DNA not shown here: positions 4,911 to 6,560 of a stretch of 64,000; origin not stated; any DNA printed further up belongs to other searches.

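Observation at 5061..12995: Type VII secretion-like operon with a non-canonical component set (no visible EssA/EssB/EsaA; two FHA proteins)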

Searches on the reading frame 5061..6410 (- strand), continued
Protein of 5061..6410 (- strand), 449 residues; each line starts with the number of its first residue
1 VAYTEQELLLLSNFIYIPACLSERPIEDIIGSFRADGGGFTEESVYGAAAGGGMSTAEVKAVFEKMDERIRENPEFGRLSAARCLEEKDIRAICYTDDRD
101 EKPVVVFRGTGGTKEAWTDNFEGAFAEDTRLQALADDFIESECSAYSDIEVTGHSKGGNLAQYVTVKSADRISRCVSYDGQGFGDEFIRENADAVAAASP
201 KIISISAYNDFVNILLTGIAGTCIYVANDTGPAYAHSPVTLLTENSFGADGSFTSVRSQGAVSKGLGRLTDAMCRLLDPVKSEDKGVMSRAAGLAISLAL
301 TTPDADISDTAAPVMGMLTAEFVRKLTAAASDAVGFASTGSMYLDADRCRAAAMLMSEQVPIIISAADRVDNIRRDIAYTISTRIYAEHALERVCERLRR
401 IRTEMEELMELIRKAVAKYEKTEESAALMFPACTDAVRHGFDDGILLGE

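Call 72: search_protein_families(library=pfam, alignment_id=A4, max_evalue=0.1)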
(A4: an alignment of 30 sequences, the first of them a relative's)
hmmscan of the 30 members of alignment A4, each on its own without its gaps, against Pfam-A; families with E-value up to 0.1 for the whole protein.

A. member 1, P0127 (449 aa): 2 families
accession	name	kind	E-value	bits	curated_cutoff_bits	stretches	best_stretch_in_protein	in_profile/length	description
PF11187.14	Mbeg1-like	-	4e-15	56.3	21.1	1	92-220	29-159/224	Mbeg1-like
PF01764.32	Lipase_3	-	0.041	14.2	22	0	148-196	64-99/140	Lipase (class 3)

B. families by the number of members that match (of 30 scanned): 20 families
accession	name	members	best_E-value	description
PF11187.14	Mbeg1-like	30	1.5e-19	Mbeg1-like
PF01764.32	Lipase_3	18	0.00021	Lipase (class 3)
PF00326.27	Peptidase_S9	16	0.00014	Prolyl oligopeptidase family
PF00561.26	Abhydrolase_1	12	0.00032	alpha/beta hydrolase fold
PF02230.22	Abhydrolase_2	9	0.00013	Phospholipase/Carboxylesterase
PF07859.19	Abhydrolase_3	8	0.039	alpha/beta hydrolase fold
PF08840.17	BAAT_C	5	9.5e-06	BAAT / Acyl-CoA thioester hydrolase C terminal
PF07819.20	PGAP1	2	0.0069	PGAP1-like alpha/beta domain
PF00756.26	Esterase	1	0.0013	Putative esterase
PF13058.12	DUF3920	1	0.0074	Protein of unknown function (DUF3920)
PF02089.21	Palm_thioest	1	0.012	Palmitoyl protein thioesterase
PF18593.6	CdiI_2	1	0.02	CdiI immunity protein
PF23277.2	Ig_Dlec1_1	1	0.033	Deleted in lung and esophageal cancer protein 1 Ig domain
PF06053.17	DUF929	1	0.053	Domain of unknown function (DUF929)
PF01519.22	DUF16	1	0.067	Protein of unknown function DUF16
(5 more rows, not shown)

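Call 74: fold_search(model_id=the predicted structure, library=pdb)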
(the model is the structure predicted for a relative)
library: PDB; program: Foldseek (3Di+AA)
matches with E <= 10: 1344; with E <= 0.001: 3
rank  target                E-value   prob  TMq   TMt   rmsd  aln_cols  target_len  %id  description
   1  9cys_A                1.7e-05  1.00  0.31  0.47  12.8       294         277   14  Toxin/immunity complex for a T6SS lipase effector from E. cloacae (released 2024-08-14)
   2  2ix9_A                2.5e-05  1.00  0.27  0.43   6.9       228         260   16  Respective role of protein folding and glycosylation in the thermal stability of recombinant Feruloyl Esterase A (released 2006-10-18)
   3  2bjh_A                7.9e-05  1.00  0.28  0.45   4.1       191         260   17  Crystal Structure Of S133A AnFaeA-ferulic acid complex (released 2005-09-07)
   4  9l75_A                1.9e-03  0.97  0.19  0.29  13.9       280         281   10  A novel PE hydrolase and its structural basis (released 2025-12-31)
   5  4i4c_B                3.2e-03  0.98  0.24  0.26  11.5       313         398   11  Crystal structure of the protein frsA complexed with unknown ligand (released 2013-10-09)
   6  5jd6                  4.2e-03  0.99  0.21  0.39   9.6       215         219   13  Crystal structure of MGS-MChE2, an alpha/beta hydrolase enzyme from the metagenome of sediments from the lagoon of Mar C (released 2016-05-04)
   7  3our_E                4.4e-03  0.84  0.22  0.24  16.3       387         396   10  Crystal structure of complex between EIIA and a novel pyruvate decarboxylase (released 2011-06-01)
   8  3our_A                4.6e-03  0.85  0.22  0.24  15.7       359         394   10  Crystal structure of complex between EIIA and a novel pyruvate decarboxylase (released 2011-06-01)
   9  4opm_A                6.1e-03  0.98  0.16  0.22   9.9       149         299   15  Crystal structure of a putative lipase (lip1) from Acinetobacter baumannii AYE at 1.70 A resolution (released 2014-02-19)
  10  4ccw                  6.8e-03  0.85  0.17  0.25  16.0       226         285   10  Crystal structure of naproxen esterase (carboxylesterase NP) from Bacillus subtilis (released 2014-01-22)
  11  3bdi                  7.2e-03  0.99  0.22  0.42   9.4       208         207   13  Crystal structure of predicted CIB-like hydrolase (NP_393672.1) from Thermoplasma acidophilum at 1.45 A resolution (released 2007-11-27)
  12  3mve_B                7.2e-03  0.91  0.24  0.26  13.8       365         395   10  Crystal structure of a novel pyruvate decarboxylase (released 2011-05-18)
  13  9l75_B                7.6e-03  0.91  0.19  0.30  13.7       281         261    8  A novel PE hydrolase and its structural basis (released 2025-12-31)
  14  4i4c_A                9.9e-03  0.75  0.22  0.24  14.9       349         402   10  Crystal structure of the protein frsA complexed with unknown ligand (released 2013-10-09)
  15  5l8s_A                1.1e-02  0.89  0.22  0.17  14.5       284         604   10  The crystal structure of a cold-adapted acylaminoacyl peptidase reveals a novel quaternary architecture based on the a (released 2016-11-16)
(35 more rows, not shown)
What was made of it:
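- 5061..6410 (-): Mbeg1-like (DUF2974) alpha/beta-hydrolase with a C-terminal helical domain, 449 aa. This is the predicted reverse-orientation T7SS substrate. The top Foldseek hits are a T6SS lipase effector (9cys_A) and feruloyl esterase A (call 74).
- On Reverse T7SS lipase substrates (Tsl1/Tsl2-like): The fold resembles a T6SS lipase effector and feruloyl esterase (call 74).
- Its fold resembles a T6SS lipase effector (call 74).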

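Call 109: find_homologous_proteins(query=A5, max_evalue=0.001)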
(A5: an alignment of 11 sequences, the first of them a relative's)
Query A5 (11 sequences) (434 aa, profile of the alignment): 61 proteins with E <= 0.001 among 8000 candidates.
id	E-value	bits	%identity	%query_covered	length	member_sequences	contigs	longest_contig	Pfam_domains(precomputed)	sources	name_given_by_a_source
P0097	3.2e-166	572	32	100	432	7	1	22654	PF00498.32,PF16697.11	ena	-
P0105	3.3e-160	552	29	99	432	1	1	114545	PF00498.32,PF16697.11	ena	-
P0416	2.7e-156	539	86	100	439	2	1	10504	PF00498.32,PF00092.35,PF13519.13,PF16697.11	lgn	-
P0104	3.5e-152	526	29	100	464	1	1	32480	PF00498.32,PF16697.11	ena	-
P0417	1.9e-151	523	31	100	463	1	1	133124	PF00498.32,PF16697.11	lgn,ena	-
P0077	3.6e-149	516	33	97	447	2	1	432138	PF00498.32,PF16697.11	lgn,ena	-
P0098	1.0e-148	514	31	99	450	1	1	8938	PF00498.32,PF16697.11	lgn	-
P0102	5.6e-147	509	30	100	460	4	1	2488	PF00498.32,PF16697.11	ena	-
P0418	2.3e-146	507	33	100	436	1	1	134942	PF00498.32,PF16697.11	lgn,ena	-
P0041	4.6e-146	506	32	99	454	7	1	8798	PF00498.32,PF16697.11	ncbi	-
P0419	1.9e-144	500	32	100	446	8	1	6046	PF00498.32,PF16697.11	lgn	-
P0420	7.3e-141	489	72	100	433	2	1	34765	PF13768.13,PF00498.32,PF00092.35,PF13519.13,PF16697.11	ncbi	ncbi:MAG: FHA domain-containing protein [Lachnospiraceae bacterium]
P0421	1.0e-135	472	69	100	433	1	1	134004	PF00498.32,PF00092.35,PF13519.13,PF16697.11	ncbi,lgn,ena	-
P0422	8.3e-132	459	54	100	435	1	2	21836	PF00498.32,PF00092.35,PF13519.13,PF16697.11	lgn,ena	-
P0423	9.0e-132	459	56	100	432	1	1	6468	PF00498.32,PF00092.35,PF13519.13,PF16697.11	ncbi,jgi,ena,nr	ncbi:MAG TPA: FHA domain-containing protein [Lachnospiraceae bacterium]|nr:FHA domain-containing pro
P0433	1.2e-67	247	34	98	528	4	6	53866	PF00498.32,PF00092.35,PF13519.13,PF16697.11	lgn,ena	-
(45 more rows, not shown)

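Call 110: find_encoding_contigs(protein=P0433, flank=10000, max_places=1)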
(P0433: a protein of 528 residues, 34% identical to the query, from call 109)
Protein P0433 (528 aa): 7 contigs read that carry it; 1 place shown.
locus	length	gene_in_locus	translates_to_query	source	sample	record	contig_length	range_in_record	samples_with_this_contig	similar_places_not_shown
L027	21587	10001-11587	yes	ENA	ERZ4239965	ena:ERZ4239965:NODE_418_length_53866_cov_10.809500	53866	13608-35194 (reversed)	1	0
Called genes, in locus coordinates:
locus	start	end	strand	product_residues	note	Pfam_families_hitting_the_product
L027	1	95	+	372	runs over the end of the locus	PF04443:LuxE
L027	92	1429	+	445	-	PF05893:LuxC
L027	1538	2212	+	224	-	PF00072:Response_reg, PF00486:Trans_reg_C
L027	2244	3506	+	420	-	PF00512:HisKA, PF02518:HATPase_c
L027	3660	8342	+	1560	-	PF00498:FHA, PF01580:FtsK_SpoIIIE, PF01637:ATPase_2 (faint), PF13401:AAA_22 (faint), PF01580:FtsK_SpoIIIE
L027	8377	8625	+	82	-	PF08817:YukD (weak)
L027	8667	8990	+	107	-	PF06013:WXG100 (weak)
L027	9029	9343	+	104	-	-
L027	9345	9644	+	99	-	PF06013:WXG100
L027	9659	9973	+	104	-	PF06013:WXG100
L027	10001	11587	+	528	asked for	PF00092:VWA (weak), PF13519:VWA_2, PF16697:Yop-YscD_cpl, PF00498:FHA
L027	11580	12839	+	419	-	PF11187:Mbeg1-like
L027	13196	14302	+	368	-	PF01694:Rhomboid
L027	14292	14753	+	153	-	PF04073:tRNA_edit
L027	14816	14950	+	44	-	-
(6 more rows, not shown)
